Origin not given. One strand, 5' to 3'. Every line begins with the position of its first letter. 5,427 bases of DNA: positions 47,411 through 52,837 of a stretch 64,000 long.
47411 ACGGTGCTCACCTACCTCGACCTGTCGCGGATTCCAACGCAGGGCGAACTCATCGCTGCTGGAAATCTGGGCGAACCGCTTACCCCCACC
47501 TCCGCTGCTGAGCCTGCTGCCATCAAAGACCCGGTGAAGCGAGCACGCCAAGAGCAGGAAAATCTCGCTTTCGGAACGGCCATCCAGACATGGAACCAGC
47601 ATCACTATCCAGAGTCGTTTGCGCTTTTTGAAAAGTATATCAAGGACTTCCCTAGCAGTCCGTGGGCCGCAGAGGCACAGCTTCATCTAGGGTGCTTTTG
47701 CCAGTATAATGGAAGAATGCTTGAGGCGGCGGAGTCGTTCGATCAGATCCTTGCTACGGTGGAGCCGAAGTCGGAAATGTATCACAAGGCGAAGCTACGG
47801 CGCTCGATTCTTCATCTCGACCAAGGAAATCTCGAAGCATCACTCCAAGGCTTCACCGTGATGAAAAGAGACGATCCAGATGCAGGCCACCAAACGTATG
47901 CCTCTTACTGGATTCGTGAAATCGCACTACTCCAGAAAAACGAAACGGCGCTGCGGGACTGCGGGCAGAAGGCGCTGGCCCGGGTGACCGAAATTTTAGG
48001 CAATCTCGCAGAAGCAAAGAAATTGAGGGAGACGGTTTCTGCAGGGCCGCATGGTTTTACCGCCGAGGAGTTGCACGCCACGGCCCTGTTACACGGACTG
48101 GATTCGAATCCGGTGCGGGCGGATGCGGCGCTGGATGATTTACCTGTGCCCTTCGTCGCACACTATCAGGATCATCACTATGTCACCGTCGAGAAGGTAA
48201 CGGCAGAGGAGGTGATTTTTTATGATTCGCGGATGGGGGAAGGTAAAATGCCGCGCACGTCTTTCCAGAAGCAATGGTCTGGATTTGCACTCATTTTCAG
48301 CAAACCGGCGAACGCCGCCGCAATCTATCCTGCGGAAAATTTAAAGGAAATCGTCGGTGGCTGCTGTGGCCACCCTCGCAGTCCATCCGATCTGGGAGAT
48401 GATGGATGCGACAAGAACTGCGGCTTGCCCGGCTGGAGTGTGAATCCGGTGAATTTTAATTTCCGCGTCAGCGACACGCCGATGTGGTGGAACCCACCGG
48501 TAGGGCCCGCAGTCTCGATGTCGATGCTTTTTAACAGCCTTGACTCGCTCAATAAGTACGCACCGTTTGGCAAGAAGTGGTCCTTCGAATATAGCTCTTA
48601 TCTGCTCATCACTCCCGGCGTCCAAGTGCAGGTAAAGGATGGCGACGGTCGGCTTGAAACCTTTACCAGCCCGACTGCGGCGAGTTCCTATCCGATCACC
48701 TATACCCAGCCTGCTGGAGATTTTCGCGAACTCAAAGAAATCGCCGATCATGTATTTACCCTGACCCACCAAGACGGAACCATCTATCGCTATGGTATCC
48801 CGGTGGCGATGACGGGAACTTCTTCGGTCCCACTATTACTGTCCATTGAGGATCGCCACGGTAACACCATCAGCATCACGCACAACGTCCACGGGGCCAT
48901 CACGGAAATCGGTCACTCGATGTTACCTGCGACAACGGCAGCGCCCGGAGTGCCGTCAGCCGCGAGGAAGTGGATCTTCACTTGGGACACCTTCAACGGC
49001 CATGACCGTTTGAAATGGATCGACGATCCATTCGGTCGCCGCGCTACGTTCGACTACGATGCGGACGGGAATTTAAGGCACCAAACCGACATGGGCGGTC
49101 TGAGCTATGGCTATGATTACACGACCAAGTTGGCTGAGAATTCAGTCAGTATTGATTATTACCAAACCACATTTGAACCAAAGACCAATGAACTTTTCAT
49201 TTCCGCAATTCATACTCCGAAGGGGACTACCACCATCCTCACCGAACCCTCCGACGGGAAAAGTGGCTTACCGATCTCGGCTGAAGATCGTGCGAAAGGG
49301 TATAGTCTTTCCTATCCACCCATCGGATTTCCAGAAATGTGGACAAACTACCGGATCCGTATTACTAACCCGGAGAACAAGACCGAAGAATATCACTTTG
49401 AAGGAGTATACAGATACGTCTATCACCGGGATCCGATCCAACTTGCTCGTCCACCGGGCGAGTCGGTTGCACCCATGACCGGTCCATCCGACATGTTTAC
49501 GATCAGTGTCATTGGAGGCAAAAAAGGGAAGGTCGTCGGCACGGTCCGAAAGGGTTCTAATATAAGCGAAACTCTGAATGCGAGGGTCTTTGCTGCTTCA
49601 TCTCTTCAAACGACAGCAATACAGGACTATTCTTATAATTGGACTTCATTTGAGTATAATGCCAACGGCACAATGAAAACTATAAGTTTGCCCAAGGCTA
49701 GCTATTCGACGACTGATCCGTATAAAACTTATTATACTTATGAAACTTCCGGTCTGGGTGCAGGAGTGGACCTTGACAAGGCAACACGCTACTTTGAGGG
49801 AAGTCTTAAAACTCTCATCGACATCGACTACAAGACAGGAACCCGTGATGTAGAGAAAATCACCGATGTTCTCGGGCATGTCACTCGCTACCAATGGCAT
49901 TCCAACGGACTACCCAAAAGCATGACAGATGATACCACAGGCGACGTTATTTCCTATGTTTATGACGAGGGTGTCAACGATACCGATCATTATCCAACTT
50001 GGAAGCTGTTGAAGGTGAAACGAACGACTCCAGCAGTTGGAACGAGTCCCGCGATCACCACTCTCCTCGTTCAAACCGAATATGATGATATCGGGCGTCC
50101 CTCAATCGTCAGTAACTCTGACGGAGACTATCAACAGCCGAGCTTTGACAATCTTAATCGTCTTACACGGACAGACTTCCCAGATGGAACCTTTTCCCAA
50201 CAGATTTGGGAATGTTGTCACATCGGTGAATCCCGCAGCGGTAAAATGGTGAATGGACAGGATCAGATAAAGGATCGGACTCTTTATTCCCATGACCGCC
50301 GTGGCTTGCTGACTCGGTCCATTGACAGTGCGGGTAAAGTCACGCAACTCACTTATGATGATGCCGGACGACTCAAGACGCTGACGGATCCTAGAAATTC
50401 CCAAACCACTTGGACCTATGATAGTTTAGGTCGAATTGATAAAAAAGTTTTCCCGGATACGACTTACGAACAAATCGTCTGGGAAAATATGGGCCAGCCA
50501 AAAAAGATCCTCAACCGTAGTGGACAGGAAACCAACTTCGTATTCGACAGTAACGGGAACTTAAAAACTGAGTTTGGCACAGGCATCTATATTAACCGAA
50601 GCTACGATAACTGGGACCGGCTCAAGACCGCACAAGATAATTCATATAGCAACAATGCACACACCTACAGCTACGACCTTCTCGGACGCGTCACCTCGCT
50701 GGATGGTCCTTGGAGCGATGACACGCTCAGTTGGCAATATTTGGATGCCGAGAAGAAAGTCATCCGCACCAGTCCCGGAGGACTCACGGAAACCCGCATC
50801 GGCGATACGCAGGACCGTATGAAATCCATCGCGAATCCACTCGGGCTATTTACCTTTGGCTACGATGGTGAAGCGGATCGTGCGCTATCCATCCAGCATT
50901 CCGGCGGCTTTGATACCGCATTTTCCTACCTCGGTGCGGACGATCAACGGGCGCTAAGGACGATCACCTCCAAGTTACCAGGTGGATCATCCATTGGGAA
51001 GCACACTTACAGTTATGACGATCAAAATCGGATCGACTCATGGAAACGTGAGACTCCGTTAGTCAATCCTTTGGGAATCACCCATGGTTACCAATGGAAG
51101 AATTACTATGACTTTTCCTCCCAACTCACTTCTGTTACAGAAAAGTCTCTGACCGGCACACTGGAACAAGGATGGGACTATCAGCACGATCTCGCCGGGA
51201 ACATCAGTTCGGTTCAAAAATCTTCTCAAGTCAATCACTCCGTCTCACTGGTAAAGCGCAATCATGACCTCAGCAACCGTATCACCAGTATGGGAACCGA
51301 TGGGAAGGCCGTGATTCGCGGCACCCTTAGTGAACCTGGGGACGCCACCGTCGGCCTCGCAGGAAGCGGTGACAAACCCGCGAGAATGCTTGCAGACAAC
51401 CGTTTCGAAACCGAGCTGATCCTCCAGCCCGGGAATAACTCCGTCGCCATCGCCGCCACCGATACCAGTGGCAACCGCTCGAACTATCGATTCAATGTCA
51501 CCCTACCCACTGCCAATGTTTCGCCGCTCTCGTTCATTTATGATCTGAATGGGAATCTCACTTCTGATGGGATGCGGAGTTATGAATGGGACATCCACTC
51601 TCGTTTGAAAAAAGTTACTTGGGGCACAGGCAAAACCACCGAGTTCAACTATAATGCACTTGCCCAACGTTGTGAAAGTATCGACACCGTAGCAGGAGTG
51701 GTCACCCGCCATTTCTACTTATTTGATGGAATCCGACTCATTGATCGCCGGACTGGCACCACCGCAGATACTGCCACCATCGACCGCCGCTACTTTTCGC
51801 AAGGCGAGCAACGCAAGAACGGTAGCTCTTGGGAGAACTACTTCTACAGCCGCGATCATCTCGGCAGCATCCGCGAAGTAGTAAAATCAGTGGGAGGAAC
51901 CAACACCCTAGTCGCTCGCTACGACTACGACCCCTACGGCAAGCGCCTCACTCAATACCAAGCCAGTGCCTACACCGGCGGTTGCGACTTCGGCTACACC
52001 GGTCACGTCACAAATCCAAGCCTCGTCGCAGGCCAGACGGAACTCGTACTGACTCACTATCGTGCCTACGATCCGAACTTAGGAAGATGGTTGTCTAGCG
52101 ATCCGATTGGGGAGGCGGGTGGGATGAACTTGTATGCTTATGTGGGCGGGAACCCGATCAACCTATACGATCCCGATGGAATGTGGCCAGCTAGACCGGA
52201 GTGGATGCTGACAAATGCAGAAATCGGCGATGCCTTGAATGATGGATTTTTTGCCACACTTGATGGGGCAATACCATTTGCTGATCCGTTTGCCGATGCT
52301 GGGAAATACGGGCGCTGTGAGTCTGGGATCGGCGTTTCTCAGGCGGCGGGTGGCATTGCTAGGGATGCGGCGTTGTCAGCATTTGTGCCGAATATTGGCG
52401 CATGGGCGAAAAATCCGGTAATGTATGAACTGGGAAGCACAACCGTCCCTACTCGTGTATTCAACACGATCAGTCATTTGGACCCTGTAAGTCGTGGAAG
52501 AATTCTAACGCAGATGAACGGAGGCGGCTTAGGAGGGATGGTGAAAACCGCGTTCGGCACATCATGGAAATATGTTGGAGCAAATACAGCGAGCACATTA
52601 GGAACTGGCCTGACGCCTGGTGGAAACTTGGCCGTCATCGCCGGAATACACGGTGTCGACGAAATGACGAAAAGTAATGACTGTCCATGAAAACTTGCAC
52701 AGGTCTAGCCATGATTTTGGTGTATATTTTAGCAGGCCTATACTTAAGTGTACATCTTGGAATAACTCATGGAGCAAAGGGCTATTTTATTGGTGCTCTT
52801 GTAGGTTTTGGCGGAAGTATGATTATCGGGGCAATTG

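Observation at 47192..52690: RHS cocoon toxin carrying an N-terminal membrane anchor, TPR block and a complete C39-type cysteine-peptidase signature, with no known export partner nearby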

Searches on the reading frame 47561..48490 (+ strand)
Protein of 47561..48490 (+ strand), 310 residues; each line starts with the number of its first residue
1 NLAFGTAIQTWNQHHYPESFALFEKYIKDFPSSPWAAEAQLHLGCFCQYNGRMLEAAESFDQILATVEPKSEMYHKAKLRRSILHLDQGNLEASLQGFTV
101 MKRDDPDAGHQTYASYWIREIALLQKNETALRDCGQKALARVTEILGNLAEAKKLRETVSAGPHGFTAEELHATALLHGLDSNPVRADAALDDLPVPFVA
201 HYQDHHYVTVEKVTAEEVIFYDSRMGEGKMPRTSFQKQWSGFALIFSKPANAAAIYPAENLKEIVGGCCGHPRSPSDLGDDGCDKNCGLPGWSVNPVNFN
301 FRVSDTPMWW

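Call 36: find_related_loci(query=A4, collection=genome_contigs, flank=10000)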
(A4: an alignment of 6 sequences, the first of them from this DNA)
Query A4 (310 aa) in genome_contigs; peptide patterns used: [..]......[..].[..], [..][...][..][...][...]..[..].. (x = any residue, [..] = any of these).
126 stretches matched a pattern; 44 encode a relative of the query (tblastn E <= 1e-3); 43 distinct loci.
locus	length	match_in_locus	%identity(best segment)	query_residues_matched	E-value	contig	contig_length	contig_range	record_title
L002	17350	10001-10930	83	1-310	0e+0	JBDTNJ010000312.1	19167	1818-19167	MAG: Luteolibacter sp. isolate cluster3_bin.148 NODE_10260_length_19167_cov_5.458560, whole genome shotgun sequence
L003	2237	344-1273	82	1-310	0e+0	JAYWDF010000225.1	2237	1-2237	MAG: Akkermansiaceae bacterium isolate GL95_UP_concoct_247 GL95_UP_concoct_247_224, whole genome shotgun sequence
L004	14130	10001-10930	80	1-310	9e-176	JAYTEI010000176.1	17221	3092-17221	MAG: Akkermansiaceae bacterium isolate GFS_1997 GFS_1997_175, whole genome shotgun sequence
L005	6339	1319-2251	75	1-310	4e-160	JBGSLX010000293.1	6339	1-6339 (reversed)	MAG: Akkermansiaceae bacterium isolate JTS-AC217 k141_1406869, whole genome shotgun sequence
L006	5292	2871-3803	72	1-310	3e-161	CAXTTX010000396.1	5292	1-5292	MAG TPA_asm: uncultured Verrucomicrobiales bacterium isolate public_SRR11456921_metawrap_bin.17 genome assembly, contig:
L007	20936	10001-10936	65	1-310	2e-136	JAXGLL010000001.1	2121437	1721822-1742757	MAG: Akkermansiaceae bacterium isolate AnMBR.bin208 bin208_1, whole genome shotgun sequence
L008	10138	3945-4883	55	1-310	1e-115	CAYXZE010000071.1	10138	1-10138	MAG TPA_asm: uncultured Luteolibacter sp. isolate SRP344714_co2_357 genome assembly, contig: NODE_17532_length_10138_cov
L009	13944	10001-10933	53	1-310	1e-114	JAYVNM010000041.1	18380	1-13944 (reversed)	MAG: Akkermansiaceae bacterium isolate GL65_DN_metabat_17 GL65_DN_metabat_17_40, whole genome shotgun sequence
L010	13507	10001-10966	52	1-310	4e-113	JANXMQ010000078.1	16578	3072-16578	MAG: Akkermansiaceae bacterium isolate 337R_concoct_304 337R_k141_380702, whole genome shotgun sequence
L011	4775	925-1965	49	1-310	4e-105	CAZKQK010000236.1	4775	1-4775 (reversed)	MAG TPA_asm: uncultured Luteolibacter sp. isolate SRP344714_co2_123 genome assembly, contig: NODE_46294_length_4775_cov_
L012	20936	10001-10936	55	1-310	2e-112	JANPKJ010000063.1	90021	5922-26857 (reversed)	MAG: Akkermansiaceae bacterium isolate VAR_61_metabat_255 VAR_61_k141_3422746, whole genome shotgun sequence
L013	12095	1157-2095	44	1-310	3e-85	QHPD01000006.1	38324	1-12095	MAG: Verrucomicrobia bacterium isolate AV37 14_0929_12_40cm_scaffold_1121_curated, whole genome shotgun sequence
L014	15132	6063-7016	42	1-310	3e-75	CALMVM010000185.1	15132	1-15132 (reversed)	MAG TPA_asm: uncultured Verrucomicrobia bacterium isolate SRR13685152_bin.38_CONCOCT_v1.1_MAG genome assembly, contig: N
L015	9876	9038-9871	45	1-276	3e-72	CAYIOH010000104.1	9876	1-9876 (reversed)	MAG TPA_asm: uncultured Bifidobacteriaceae bacterium isolate ERP119705_co25_34 genome assembly, contig: NODE_6320_length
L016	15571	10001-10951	42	1-310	5e-71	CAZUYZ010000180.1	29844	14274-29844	MAG TPA_asm: uncultured Puniceicoccaceae bacterium isolate binchicken_co372_161 genome assembly, contig: k141_4345347, w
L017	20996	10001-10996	38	1-309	1e-69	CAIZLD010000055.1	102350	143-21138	MAG: uncultured Spartobacteria bacterium isolate Loc080925-8m_bin-142 genome assembly, contig: bin-142:55/77, whole geno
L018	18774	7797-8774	38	1-310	1e-68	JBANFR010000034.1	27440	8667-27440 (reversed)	MAG: Verrucomicrobiota bacterium isolate altamaha_2019_sw_WHONDRS-S19S_0010_A_bin.34 scaffold_0000520, whole genome shot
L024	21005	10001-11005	34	1-310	2e-55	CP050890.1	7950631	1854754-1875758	MAG: Thiohalocapsa sp. PB-PSB1 isolate PB-PSB1-LS01-2011a chromosome, complete genome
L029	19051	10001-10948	43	1-310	1e-77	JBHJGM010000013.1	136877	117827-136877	MAG: Opitutales bacterium isolate sb_S12C1740 S12Ck141_620733, whole genome shotgun sequence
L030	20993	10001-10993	34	2-310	1e-50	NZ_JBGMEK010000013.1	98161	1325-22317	Microbulbifer epialgicus strain DSM 18651 Scaffold13, whole genome shotgun sequence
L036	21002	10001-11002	33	1-310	2e-51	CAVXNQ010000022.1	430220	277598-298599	MAG: uncultured delta proteobacterium isolate MFD01721.bin.2.42 genome assembly, contig: contig_9893, whole genome shotg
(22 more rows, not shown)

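Call 50: search_protein_families(library=pfam, proteins=[L017:5175-9467:+, L018:844-7323:+, L029:6486-9629:+, L008:2716-3501:+, L012:8916-9620:+, L030:7955-9649:+, L024:16645-21003:+, L036:14873-21001:+, L014:3633-5195:+], max_evalue=0.001)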
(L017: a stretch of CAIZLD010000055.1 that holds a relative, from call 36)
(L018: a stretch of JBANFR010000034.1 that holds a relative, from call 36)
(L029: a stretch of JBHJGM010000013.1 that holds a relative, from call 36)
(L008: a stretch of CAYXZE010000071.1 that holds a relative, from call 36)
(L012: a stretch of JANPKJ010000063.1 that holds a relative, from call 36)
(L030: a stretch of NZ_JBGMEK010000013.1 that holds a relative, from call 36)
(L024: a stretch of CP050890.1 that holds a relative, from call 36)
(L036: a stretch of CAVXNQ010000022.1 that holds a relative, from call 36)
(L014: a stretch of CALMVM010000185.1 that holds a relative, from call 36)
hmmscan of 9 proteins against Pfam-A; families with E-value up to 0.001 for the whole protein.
L017:5175-9467:+ (1430 aa): 7 families
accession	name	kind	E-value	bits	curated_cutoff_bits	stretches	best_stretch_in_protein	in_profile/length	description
PF18884.5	TSP3_bac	-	7.1e-27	93.3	25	2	1322-1340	1-19/22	Bacterial TSP3 repeat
PF13385.13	Laminin_G_3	-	1.5e-19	71.1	27.6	1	1131-1292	1-151/151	Concanavalin A-like lectin/glucanases superfamily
PF17957.7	Big_7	-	2e-09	38.4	24.1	1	532-598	5-70/70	Bacterial Ig domain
PF16640.11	Big_3_5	-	4.5e-07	30.8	35.5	1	544-599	11-68/88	Bacterial Ig-like domain (group 3)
PF06119.19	NIDO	-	5.3e-07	30.2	25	1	335-396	2-59/186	Nidogen-like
PF19077.6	Big_13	-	1.3e-05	26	27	0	554-614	35-97/102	Bacterial Ig-like domain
PF02210.31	Laminin_G_2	-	0.00024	22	22.9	0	1206-1281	39-123/126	Laminin G domain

L018:844-7323:+ (2159 aa): 7 families
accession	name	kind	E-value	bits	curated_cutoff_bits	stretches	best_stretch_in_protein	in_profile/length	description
PF25390.1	WD40_RLD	-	2.9e-295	978.1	150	8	1018-1273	33-288/363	RCC1-like domain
PF00415.24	RCC1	-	7.8e-225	728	21.7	21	1922-1969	1-50/50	Regulator of chromosome condensation (RCC1) repeat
PF13540.12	RCC1_2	-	5.9e-199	640.2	22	21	1078-1107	1-30/30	Regulator of chromosome condensation (RCC1) repeat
PF25384.1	Alsin_RLD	-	1.2e-38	133.9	100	2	921-1035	243-350/405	Alsin RCC1-like domain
PF13290.12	CHB_HEX_C_1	-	5.3e-35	119.6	22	3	1732-1799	2-66/67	Chitobiase/beta-hexosaminidase C-terminal domain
PF13287.12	Fn3_assoc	-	3.8e-21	75.4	23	2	1742-1803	1-59/59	Fn3 associated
PF18884.5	TSP3_bac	-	0.00091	19.5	25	0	198-218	1-21/22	Bacterial TSP3 repeat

L029:6486-9629:+ (1047 aa): 5 families
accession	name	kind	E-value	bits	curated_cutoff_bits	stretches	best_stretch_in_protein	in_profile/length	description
PF17957.7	Big_7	-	3.8e-09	37.5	24.1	1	462-530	3-69/70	Bacterial Ig domain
PF06119.19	NIDO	-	5.1e-07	30.3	25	1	255-314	2-54/186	Nidogen-like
PF13229.12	Beta_helix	-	4.4e-05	23.6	25.9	1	693-789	74-158/158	Right handed beta helix region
PF01095.25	Pectinesterase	-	0.00017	20.9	27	1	634-686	11-67/298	Pectinesterase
PF18884.5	TSP3_bac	-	0.0008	19.6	25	1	979-995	1-17/22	Bacterial TSP3 repeat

L008:2716-3501:+ (261 aa): 1 family
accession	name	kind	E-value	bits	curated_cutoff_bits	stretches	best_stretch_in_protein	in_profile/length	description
PF18884.5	TSP3_bac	-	3.1e-06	27.4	25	1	190-208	1-19/22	Bacterial TSP3 repeat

L012:8916-9620:+ (234 aa): 0 families

L030:7955-9649:+ (564 aa): 4 families
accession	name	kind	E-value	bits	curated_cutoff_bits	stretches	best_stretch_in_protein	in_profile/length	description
PF00041.27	fn3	-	2.7e-07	31.1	25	1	198-268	14-79/84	Fibronectin type III domain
PF25788.1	Ig_Rha78A_N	-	2.2e-05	25.1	27.4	0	193-270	13-96/105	Rha78A-like, N-terminal immunoglobulin domain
PF05593.20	RHS_repeat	-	4.9e-05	24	22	1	41-74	1-34/38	RHS Repeat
PF18884.5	TSP3_bac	-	0.00012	22.3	25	1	328-346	1-19/22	Bacterial TSP3 repeat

L024:16645-21003:+ (1453 aa): 6 families
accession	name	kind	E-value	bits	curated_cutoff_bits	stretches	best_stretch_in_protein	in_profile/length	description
PF25390.1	WD40_RLD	-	4e-249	826.3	150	5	431-744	33-345/363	RCC1-like domain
PF00415.24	RCC1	-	2.2e-176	572.9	21.7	14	855-902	1-50/50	Regulator of chromosome condensation (RCC1) repeat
PF13540.12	RCC1_2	-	1.5e-165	533.9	22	17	1054-1083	1-30/30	Regulator of chromosome condensation (RCC1) repeat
PF25384.1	Alsin_RLD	-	7.9e-46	157.6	100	3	952-1070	234-349/405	Alsin RCC1-like domain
PF18911.6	PKD_4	-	5.1e-07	30.1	27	1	181-257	3-79/85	PKD domain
PF02412.23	TSP_3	-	0.00066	19.7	25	1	265-286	15-36/36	Thrombospondin type 3 repeat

L036:14873-21001:+ (2043 aa): 12 families
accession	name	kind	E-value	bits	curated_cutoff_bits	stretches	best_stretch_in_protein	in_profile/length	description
PF17963.7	Big_9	-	5.4e-40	136.6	23.6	2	1899-1990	1-89/89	Bacterial Ig domain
PF17803.7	Cadherin_4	-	2.8e-32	111.5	25.1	2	1896-1959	8-71/71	Bacterial cadherin-like domain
PF13620.12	CarboxypepD_reg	-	2.8e-29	101.7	32.3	3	1165-1244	2-80/82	Carboxypeptidase regulatory-like domain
PF17892.7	Cadherin_5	-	2e-26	92.1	26.5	2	1899-1990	2-96/98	Cadherin-like domain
PF13715.12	CarbopepD_reg_2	-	1.9e-14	53.9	32.2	1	980-1032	1-52/88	CarboxypepD_reg-like domain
PF18911.6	PKD_4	-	1.9e-10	41.1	27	1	205-265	28-85/85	PKD domain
PF07210.18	DUF1416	-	2.4e-08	34.2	23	0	1162-1218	19-74/97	Protein of unknown function (DUF1416)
PF00801.26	PKD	-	5.3e-08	33.2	23.5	1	197-258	20-76/80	PKD domain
PF17210.9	SdrD_B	-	6.5e-08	33.2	29.7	0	991-1038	22-72/112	SdrD B-like domain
PF18884.5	TSP3_bac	-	3.1e-05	24.2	25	0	729-749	1-21/22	Bacterial TSP3 repeat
PF23918.1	DUF7257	-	6.3e-05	23.2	27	0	1402-1535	22-156/239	Domain of unknown function (DUF7257)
PF18998.6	Flg_new_2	-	0.00086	19.7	23.6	0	1253-1324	1-70/73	Divergent InlB B-repeat domain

L014:3633-5195:+ (520 aa): 2 families
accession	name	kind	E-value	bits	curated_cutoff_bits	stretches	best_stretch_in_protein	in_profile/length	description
PF18884.5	TSP3_bac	-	1e-10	41.7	25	2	44-64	1-21/22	Bacterial TSP3 repeat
PF06119.19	NIDO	-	2.5e-09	37.8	25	1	283-337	2-55/186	Nidogen-like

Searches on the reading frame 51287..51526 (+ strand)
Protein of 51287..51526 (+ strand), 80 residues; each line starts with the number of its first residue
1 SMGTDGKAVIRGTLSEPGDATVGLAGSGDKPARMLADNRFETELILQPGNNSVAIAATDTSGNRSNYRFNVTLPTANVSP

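Call 54: search_protein_families(library=pfam, proteins=[window:51287-51526:+], max_evalue=1)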
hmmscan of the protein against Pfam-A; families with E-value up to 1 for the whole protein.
seq(80 aa): 2 families
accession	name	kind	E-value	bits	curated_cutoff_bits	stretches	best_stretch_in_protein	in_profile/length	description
PF09136.16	Glucodextran_B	-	0.00013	22.3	27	1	9-73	20-81/83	Glucodextranase, domain B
PF05307.16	Bundlin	-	0.11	13.2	22.3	1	20-73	37-87/151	Bundlin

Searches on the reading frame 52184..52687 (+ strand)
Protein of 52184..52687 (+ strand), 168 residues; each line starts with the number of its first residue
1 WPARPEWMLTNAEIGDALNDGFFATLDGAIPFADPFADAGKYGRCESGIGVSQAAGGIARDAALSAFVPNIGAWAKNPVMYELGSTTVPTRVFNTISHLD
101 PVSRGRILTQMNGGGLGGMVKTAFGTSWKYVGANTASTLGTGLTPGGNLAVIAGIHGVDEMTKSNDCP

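Call 56: find_homologous_proteins(query=window:52184-52687:+)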
Query seq(168 aa) (168 aa): 5 proteins with E <= 0.001 among 69 candidates.
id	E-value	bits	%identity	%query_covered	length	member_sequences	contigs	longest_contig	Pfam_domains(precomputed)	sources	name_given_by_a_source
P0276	1.8e-73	264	82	91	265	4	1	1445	-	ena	-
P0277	2.0e-51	192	63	89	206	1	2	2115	-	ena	-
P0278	1.0e-22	99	46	76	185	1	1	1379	-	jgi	-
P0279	1.3e-22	99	43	76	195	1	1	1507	-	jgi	jgi:hypothetical protein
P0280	7.9e-8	50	40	61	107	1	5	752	-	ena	-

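Call 78: search_solved_structures(query=window:52184-52687:+, max_evalue=10)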
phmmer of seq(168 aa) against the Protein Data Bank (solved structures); distinct sequences matched with E-value up to 10: 8.
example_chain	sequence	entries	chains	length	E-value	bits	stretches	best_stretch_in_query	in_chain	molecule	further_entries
5y9h_A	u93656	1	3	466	0.0061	19.8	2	108-145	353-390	SafD,Putative outer membrane protein,Putative outer membrane protein,Putative outer membra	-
3cre_A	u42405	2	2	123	0.4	13.9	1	108-145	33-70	Outer membrane protein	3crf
2cny_A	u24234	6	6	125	0.42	13.9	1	108-145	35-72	PUTATIVE OUTER MEMBRANE PROTEIN | SAFA PILUS SUBUNIT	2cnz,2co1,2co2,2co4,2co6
2co7_A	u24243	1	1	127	0.43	13.8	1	108-145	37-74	SAFA PILUS SUBUNIT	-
2co3_A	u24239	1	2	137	0.5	13.6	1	108-145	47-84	SAFA PILUS SUBUNIT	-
3cre_B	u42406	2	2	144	0.55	13.5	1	108-145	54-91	Outer membrane protein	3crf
5ica_A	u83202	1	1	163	1.3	12.3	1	67-104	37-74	Putative uncharacterized protein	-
5ic9_A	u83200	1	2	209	2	11.7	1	67-104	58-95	Putative uncharacterized protein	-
